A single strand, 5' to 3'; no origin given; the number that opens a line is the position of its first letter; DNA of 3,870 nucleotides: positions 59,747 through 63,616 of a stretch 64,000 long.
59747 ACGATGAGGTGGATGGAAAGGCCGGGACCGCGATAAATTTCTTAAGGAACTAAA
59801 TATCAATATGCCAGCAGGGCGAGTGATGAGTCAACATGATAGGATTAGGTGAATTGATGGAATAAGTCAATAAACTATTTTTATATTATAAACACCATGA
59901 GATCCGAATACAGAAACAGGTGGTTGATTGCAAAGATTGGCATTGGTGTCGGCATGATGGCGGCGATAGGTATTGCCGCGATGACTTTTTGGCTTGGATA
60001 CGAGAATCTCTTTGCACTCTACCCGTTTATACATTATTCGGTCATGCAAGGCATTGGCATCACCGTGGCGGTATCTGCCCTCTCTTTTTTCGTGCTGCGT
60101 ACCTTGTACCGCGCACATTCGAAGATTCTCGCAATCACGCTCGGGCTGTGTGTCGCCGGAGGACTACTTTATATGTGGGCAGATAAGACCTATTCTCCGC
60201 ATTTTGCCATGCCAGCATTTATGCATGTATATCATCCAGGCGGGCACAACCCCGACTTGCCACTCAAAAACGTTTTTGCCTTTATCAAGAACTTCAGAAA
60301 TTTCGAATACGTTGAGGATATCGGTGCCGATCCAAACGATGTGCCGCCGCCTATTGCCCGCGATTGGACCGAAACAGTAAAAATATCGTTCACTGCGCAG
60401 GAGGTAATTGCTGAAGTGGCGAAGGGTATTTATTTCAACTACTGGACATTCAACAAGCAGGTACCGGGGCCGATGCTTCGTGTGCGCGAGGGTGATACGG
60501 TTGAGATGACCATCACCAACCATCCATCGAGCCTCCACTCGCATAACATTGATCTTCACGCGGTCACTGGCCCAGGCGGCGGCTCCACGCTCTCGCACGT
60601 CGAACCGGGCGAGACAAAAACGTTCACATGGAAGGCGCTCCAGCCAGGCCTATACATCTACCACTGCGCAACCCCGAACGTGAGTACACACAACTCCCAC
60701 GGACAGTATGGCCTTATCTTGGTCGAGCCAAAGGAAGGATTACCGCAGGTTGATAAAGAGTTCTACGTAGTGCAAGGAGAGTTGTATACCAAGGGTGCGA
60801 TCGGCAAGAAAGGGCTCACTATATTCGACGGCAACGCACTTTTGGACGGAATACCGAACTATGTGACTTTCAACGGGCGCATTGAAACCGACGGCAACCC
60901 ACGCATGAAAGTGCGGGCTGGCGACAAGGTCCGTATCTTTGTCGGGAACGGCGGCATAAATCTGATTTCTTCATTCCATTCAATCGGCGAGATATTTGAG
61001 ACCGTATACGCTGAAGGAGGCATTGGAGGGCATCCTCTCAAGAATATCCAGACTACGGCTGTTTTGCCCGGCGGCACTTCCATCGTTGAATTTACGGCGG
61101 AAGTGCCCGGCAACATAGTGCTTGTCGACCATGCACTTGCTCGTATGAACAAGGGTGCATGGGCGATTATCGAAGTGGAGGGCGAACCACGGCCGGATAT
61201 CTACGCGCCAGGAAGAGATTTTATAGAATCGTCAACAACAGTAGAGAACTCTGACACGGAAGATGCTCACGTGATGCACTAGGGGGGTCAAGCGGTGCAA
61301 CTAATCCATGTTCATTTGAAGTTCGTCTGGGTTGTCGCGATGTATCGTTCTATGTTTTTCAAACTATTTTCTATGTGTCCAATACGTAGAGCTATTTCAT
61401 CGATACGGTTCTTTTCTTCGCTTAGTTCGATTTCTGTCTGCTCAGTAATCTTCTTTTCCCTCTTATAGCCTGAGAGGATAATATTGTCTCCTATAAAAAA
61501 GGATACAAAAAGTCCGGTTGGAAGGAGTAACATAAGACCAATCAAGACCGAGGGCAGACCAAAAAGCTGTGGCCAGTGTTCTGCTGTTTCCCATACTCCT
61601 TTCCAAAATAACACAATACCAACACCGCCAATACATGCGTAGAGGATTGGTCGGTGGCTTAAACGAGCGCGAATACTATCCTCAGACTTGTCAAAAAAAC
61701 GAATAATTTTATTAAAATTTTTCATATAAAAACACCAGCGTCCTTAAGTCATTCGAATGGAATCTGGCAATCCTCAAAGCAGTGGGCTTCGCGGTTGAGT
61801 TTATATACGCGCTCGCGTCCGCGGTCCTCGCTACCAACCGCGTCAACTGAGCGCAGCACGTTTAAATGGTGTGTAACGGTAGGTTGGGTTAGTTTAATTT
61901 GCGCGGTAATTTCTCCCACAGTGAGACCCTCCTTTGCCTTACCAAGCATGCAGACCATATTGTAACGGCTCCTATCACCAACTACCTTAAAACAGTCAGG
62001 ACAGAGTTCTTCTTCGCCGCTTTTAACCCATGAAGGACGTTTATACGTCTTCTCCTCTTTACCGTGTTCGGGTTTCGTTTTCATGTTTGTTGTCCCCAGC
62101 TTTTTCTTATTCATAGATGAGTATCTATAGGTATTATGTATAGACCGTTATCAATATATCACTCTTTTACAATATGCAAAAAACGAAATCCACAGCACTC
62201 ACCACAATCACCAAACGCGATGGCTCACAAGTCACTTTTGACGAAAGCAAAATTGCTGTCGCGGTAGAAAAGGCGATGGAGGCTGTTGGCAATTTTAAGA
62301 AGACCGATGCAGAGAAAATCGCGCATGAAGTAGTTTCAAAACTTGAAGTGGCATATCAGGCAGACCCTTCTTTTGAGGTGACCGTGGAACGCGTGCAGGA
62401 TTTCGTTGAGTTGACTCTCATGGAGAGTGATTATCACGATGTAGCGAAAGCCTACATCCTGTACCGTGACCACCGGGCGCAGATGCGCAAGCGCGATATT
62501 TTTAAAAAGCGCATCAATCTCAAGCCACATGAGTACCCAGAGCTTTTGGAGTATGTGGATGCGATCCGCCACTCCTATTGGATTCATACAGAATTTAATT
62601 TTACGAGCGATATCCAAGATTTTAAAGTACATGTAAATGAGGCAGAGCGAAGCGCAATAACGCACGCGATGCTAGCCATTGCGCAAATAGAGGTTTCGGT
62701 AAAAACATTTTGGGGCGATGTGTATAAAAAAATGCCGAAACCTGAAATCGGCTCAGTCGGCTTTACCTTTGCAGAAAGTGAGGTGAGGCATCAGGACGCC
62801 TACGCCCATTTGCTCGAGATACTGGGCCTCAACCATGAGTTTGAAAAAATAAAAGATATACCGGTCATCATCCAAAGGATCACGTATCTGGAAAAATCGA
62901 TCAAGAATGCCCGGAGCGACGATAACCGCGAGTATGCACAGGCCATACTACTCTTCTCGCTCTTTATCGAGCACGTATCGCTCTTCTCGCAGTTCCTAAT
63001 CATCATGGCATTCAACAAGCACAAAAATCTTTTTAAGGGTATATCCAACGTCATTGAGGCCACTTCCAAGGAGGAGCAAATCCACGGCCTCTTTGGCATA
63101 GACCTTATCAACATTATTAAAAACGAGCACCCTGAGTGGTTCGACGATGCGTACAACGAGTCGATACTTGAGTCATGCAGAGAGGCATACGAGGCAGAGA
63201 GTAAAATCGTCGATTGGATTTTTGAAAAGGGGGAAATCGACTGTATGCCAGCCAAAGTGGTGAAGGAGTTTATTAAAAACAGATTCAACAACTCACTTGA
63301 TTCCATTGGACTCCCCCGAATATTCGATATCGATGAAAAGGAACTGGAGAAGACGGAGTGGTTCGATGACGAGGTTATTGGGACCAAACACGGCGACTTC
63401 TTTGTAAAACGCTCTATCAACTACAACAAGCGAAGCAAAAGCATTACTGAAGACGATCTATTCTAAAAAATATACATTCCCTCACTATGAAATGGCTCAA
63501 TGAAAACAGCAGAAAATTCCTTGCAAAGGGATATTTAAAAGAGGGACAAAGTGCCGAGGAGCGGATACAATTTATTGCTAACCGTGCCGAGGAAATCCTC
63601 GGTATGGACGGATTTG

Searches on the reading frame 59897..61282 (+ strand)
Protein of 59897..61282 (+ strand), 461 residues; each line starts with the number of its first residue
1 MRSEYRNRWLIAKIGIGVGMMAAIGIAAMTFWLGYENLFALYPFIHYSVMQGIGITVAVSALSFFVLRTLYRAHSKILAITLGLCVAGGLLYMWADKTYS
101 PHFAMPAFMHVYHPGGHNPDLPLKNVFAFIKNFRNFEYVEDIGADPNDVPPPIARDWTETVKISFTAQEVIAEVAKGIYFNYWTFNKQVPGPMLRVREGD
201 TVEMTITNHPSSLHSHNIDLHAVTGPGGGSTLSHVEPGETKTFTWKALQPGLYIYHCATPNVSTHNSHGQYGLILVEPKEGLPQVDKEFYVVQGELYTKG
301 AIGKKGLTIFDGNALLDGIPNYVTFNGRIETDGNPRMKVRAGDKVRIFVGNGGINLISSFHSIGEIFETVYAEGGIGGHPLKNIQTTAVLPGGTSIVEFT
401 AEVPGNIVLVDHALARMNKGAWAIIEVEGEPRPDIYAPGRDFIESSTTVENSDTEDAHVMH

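Call 71: search_protein_families(library=pfam, proteins=[window:59897-61282:+], max_evalue=0.0001)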
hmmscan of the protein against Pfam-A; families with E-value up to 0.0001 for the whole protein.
window:59897-61282:+ (461 aa): 2 families
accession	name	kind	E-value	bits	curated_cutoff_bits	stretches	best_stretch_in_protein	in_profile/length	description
PF07732.21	Cu-oxidase_3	-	5.9e-16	59.1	21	1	180-280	15-118/119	Multicopper oxidase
PF07731.20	Cu-oxidase_2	-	2.2e-07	31.2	20.4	0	190-279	31-136/137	Multicopper oxidase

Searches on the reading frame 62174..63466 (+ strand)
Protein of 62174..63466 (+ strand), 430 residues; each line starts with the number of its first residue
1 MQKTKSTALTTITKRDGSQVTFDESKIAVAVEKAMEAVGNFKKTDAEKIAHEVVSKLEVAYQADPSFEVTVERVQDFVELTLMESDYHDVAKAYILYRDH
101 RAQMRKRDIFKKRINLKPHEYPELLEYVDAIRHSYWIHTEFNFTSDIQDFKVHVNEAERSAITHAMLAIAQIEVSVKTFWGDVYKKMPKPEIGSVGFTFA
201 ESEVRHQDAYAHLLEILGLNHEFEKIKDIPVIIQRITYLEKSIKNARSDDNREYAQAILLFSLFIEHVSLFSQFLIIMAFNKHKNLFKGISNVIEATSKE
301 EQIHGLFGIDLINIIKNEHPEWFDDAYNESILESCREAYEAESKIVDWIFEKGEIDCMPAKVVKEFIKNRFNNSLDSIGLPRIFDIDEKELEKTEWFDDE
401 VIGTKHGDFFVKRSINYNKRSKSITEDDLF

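Call 71: search_protein_families(library=pfam, proteins=[window:62174-63466:+], max_evalue=0.0001)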
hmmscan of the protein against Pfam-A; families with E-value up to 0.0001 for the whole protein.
window:62174-63466:+ (430 aa): 2 families
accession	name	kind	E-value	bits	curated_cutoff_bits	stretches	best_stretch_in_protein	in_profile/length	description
PF00268.27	Ribonuc_red_sm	-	2.4e-60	204.8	33.6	1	113-387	1-277/281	Ribonucleotide reductase, small chain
PF03477.21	ATP-cone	-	5.9e-23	81.7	25.8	1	11-102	2-87/88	ATP cone domain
